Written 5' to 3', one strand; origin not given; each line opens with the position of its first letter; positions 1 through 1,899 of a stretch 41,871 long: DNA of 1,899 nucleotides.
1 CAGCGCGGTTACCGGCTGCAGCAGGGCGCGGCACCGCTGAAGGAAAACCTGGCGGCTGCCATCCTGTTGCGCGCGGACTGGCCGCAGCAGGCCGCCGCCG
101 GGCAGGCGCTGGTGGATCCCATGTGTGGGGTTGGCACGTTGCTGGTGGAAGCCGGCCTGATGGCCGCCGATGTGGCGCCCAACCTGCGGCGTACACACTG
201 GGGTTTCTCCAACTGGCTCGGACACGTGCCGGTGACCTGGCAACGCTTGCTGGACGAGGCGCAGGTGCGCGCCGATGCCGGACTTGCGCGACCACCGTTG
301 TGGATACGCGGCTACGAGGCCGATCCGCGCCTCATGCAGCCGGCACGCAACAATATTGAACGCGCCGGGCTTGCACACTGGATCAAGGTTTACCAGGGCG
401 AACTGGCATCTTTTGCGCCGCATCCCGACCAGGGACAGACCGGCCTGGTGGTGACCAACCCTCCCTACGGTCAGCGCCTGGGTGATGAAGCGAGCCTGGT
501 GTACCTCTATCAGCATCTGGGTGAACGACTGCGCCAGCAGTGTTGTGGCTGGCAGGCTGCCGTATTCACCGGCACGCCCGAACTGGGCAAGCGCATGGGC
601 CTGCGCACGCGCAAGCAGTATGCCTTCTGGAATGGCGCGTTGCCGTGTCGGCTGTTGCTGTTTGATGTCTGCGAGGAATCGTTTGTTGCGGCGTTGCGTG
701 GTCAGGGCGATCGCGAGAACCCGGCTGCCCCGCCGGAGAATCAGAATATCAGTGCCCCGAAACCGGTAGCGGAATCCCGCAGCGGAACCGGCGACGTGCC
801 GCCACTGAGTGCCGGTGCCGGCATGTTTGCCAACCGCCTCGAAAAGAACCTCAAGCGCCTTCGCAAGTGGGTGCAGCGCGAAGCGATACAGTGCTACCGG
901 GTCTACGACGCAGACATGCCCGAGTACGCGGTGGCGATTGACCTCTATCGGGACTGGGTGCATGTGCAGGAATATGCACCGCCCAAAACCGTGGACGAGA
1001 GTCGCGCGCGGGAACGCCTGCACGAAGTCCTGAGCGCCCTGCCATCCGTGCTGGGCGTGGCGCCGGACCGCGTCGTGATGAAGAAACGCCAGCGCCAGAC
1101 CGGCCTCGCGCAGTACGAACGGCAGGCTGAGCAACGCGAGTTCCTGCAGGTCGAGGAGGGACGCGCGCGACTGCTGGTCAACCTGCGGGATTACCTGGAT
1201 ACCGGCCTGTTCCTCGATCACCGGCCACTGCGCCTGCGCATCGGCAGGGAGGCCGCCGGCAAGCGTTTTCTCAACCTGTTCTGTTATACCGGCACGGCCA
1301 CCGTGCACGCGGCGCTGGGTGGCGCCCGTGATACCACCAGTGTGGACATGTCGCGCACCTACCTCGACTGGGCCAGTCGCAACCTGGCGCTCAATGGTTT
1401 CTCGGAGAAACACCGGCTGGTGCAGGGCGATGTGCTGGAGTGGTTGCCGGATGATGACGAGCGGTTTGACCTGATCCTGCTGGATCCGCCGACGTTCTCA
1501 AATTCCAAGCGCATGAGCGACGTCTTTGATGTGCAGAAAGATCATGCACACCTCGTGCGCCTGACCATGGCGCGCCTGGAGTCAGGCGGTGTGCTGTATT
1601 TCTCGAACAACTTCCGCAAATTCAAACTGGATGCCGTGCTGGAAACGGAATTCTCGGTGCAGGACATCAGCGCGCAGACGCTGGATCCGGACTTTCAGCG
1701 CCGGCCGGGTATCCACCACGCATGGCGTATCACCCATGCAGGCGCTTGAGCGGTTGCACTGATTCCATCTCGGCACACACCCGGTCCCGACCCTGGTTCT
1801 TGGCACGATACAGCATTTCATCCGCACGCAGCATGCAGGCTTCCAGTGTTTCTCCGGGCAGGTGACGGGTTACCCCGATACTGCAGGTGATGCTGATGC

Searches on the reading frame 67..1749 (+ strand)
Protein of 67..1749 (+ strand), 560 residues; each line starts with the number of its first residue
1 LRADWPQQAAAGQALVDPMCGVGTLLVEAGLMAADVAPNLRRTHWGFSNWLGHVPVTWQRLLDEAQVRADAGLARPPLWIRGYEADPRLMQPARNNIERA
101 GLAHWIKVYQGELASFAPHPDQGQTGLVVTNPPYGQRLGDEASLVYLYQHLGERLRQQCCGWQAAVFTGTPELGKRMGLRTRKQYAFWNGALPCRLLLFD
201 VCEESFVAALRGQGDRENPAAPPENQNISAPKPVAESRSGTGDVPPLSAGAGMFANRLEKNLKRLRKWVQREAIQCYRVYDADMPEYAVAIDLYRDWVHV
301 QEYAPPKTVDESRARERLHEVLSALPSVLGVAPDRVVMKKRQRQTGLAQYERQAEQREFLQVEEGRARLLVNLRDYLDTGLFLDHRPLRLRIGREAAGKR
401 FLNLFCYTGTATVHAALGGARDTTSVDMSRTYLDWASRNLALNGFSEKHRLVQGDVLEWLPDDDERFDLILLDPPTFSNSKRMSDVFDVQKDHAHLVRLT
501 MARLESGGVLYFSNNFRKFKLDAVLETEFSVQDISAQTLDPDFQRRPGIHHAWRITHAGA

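Call 67: search_protein_families(library=pfam, proteins=[window:67-1749:+], max_evalue=0.0001)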
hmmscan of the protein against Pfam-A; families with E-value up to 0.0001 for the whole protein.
window:67-1749:+ (560 aa): 6 families
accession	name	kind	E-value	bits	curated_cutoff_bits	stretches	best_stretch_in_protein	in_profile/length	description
PF01170.24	UPF0020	-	1.4e-39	136.3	22.3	1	10-195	27-194/197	RMKL-like, methyltransferase domain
PF10672.15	Methyltrans_SAM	-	2.7e-15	56.8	27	1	335-515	62-239/286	S-adenosylmethionine-dependent methyltransferase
PF03602.21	Cons_hypoth95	-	3.8e-10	40.2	24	1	394-494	38-140/182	Conserved hypothetical protein 95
PF05175.20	MTS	-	4.1e-09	36.8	23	1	398-535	32-160/170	Methyltransferase small domain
PF13649.12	Methyltransf_25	-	5.5e-07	30.6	27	1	402-472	2-70/97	Methyltransferase domain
PF09445.16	Methyltransf_15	-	1.6e-05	25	22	0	400-494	3-99/165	RNA cap guanine-N2 methyltransferase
